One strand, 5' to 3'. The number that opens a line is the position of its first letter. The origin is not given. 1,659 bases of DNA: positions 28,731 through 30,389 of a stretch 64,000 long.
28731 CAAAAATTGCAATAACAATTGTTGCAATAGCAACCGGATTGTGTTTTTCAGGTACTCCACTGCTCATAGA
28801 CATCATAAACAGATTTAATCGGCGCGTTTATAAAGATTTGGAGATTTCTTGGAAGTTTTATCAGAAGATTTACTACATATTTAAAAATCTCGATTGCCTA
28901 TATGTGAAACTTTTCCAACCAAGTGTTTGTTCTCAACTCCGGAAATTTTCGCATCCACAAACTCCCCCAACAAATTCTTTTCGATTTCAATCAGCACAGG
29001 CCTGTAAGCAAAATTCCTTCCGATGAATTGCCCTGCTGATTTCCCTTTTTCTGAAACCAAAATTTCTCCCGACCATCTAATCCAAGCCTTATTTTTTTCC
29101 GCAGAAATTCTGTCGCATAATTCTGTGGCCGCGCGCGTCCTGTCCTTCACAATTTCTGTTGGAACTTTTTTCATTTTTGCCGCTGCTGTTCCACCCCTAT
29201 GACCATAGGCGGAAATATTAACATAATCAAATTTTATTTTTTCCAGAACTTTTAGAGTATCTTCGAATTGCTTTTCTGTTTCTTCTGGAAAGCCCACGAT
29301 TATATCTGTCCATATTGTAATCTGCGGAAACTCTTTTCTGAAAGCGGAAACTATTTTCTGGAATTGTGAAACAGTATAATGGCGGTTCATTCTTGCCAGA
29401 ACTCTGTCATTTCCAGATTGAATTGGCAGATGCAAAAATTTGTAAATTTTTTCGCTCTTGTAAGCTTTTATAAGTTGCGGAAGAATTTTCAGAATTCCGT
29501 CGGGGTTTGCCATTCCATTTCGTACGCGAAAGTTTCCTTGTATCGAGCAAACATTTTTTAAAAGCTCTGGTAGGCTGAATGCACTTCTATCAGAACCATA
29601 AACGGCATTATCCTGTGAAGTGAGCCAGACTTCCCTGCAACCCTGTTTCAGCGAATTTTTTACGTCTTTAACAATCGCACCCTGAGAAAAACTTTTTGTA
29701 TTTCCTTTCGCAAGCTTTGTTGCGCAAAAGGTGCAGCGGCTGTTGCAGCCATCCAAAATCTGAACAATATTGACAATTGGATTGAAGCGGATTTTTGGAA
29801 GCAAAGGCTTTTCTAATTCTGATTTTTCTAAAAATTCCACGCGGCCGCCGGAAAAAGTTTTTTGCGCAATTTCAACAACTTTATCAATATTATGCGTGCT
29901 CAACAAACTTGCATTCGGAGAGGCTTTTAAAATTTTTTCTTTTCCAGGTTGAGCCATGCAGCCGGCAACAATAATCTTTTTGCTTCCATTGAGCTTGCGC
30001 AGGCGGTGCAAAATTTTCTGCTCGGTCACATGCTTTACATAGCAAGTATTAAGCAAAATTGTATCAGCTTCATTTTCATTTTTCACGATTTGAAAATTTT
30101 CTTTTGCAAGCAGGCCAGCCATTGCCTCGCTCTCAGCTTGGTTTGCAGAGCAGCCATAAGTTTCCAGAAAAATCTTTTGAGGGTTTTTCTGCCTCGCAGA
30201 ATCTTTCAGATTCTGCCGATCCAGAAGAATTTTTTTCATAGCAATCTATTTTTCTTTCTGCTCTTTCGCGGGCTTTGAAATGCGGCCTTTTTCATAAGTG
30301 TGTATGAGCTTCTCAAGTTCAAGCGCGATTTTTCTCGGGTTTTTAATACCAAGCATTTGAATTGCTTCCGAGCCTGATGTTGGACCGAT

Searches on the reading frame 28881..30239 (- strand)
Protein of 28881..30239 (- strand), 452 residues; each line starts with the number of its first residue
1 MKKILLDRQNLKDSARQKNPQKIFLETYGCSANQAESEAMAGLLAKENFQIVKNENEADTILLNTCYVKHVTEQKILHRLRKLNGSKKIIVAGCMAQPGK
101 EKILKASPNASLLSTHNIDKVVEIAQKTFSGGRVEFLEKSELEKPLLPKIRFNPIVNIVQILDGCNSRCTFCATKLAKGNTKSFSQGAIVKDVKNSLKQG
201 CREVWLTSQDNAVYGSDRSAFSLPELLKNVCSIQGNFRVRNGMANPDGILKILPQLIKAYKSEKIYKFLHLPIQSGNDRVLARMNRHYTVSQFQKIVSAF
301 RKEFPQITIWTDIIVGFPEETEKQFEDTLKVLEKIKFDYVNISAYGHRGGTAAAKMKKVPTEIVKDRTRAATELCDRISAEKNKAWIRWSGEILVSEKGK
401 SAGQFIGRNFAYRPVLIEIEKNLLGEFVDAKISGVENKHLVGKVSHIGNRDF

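Call 59: find_encoding_contigs(protein=window:28881-30239:-, flank=10000, max_places=1)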
Protein window:28881-30239:- (452 aa): 24 contigs read that carry it; 1 place shown.
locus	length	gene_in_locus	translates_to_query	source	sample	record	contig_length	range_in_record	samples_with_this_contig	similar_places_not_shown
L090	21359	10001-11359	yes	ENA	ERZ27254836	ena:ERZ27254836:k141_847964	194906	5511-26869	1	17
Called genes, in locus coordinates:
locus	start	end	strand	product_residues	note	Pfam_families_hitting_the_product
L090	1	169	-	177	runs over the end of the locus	-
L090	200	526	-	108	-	PF01870:Hjc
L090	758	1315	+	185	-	PF13238:AAA_18, PF13671:AAA_33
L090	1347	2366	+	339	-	PF00004:AAA, PF13401:AAA_22 (faint)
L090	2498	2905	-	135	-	PF01873:eIF-5_eIF-2B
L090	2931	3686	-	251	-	PF01336:tRNA_anti-codon (faint)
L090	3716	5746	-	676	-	PF14551:MCM_N (weak), PF17207:MCM_OB, PF00493:MCM, PF01078:Mg_chelatase (weak), PF17855:MCM_lid, PF21120:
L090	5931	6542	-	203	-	PF00352:TBP, PF11858:DUF3378 (faint), PF00352:TBP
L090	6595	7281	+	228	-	PF01902:Diphthami_syn_2_N, PF28410:Diphthami_syn_2_C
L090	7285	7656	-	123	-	-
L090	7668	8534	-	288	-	-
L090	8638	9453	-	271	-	PF01048:PNP_UDP_1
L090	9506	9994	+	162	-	PF03703:bPH_2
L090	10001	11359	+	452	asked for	PF00919:UPF0004, PF04055:Radical_SAM, PF01938:TRAM (weak)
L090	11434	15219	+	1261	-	-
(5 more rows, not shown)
